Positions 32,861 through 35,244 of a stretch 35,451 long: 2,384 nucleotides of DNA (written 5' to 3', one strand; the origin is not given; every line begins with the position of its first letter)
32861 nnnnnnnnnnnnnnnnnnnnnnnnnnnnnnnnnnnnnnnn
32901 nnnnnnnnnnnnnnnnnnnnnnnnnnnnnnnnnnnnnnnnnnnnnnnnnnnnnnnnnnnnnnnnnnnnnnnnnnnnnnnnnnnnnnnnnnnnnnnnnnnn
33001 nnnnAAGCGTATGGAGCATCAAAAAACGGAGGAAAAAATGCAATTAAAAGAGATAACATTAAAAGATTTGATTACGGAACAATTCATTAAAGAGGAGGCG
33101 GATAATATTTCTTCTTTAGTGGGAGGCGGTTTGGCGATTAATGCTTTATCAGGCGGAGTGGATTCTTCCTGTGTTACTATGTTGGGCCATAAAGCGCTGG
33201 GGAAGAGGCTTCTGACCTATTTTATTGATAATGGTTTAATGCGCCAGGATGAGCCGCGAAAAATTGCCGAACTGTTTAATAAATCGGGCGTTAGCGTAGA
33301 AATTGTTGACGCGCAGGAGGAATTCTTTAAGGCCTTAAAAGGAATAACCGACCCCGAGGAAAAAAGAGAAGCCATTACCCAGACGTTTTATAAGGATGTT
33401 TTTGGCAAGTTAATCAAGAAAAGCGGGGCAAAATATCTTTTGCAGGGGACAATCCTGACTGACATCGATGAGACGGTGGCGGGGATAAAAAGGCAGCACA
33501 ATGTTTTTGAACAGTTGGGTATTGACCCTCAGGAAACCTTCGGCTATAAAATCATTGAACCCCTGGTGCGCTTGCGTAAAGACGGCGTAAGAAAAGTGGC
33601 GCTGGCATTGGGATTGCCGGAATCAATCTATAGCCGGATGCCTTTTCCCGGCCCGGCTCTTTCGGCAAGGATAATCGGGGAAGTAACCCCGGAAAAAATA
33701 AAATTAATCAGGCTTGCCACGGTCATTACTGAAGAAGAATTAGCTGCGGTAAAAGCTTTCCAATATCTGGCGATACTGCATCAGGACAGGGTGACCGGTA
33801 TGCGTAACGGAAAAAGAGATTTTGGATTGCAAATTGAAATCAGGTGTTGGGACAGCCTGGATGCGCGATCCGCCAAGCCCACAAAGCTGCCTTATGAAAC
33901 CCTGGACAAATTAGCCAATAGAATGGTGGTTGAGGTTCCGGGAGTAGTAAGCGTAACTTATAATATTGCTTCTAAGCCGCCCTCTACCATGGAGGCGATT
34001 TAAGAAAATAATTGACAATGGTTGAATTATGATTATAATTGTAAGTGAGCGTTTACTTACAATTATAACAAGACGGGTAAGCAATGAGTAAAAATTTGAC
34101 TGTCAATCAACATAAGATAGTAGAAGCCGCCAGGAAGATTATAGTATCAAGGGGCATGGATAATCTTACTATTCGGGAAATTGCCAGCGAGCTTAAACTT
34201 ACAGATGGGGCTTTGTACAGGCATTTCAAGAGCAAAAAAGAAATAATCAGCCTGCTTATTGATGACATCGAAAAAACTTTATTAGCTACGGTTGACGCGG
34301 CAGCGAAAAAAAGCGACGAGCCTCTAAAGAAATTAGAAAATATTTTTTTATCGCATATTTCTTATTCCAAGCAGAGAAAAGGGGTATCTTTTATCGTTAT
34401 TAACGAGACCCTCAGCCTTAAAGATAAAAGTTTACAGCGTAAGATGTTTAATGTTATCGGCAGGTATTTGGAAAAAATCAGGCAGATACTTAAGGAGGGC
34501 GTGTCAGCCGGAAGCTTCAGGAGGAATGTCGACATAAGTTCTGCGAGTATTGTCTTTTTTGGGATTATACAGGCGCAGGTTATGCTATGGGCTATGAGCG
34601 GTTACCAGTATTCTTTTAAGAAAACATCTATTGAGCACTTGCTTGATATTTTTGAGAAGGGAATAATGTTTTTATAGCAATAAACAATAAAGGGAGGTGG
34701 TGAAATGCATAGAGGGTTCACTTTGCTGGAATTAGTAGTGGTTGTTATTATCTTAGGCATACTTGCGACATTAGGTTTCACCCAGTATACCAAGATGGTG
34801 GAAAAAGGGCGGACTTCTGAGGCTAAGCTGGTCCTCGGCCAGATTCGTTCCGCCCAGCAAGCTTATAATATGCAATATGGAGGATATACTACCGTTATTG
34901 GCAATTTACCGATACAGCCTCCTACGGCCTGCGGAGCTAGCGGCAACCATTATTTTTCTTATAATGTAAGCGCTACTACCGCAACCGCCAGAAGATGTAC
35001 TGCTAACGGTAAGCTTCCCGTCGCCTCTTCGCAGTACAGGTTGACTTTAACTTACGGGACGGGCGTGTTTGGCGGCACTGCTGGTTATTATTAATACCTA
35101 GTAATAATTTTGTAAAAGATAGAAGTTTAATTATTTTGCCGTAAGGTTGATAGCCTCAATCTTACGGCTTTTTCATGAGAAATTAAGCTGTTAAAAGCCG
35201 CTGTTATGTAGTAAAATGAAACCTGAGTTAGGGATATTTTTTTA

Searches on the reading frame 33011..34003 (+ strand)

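Call 6: search_protein_families(library=pfam, proteins=[window:33011-34003:+], max_evalue=0.001)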
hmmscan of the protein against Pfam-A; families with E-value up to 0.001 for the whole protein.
window:33011-34003:+ (330 aa): 4 families
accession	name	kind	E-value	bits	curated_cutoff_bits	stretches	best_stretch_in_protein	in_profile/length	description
PF00958.27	GMP_synt_C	-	4.2e-19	68.8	27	1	248-328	11-91/92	GMP synthase C terminal domain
PF02540.23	NAD_synthase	-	5.5e-07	29.4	21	0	43-103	22-83/242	NAD synthase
PF01171.26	ATP_bind_3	-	2.4e-05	24.6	27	1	45-197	5-156/182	PP-loop family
PF00733.27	Asn_synthase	-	0.0002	21.6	21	1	46-146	24-125/354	Asparagine synthase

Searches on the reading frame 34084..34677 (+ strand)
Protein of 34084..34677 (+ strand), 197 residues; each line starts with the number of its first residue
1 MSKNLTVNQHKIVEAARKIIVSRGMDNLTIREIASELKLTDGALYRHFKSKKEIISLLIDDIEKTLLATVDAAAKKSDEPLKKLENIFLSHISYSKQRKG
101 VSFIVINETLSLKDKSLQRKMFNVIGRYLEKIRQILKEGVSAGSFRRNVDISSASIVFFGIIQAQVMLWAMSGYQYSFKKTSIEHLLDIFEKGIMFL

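Call 6: search_protein_families(library=pfam, proteins=[window:34084-34677:+], max_evalue=0.001)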
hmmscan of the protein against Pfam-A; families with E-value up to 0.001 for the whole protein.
window:34084-34677:+ (197 aa): 4 families
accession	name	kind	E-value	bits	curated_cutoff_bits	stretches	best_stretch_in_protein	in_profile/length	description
PF00440.29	TetR_N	-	1.5e-14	53.9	24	1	12-55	1-44/47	Bacterial regulatory proteins, tetR family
PF08359.16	TetR_C_4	-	1.3e-13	51.7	21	1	66-182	8-123/133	YsiA-like protein, C-terminal region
PF17932.6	TetR_C_24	-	9e-07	29.6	26.4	1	78-163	2-85/114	Tetracyclin repressor-like, C-terminal domain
PF17938.6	TetR_C_29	-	0.00036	21.1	26.2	0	94-156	15-78/119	Tetracyclin repressor-like, C-terminal domain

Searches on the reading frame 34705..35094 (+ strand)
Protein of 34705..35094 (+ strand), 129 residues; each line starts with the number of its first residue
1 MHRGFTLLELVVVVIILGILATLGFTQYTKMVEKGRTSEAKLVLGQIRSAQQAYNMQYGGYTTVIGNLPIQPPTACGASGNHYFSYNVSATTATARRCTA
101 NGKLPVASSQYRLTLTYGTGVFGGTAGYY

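Call 6: search_protein_families(library=pfam, proteins=[window:34705-35094:+], max_evalue=0.001)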
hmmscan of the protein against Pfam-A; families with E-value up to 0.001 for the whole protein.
window:34705-35094:+ (129 aa): 3 families
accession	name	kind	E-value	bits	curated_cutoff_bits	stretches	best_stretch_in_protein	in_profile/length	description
PF07963.17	N_methyl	-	1.2e-06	28.3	21.2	1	2-23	4-25/27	Prokaryotic N-terminal methylation motif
PF16734.10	Pilin_GH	-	4.6e-06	27.5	28.9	1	38-95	2-54/114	Type IV pilin-like G and H, putative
PF16732.10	ComP_DUS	-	6.1e-06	27.4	27.3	1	27-101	2-73/87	Type IV minor pilin ComP, DNA uptake sequence receptor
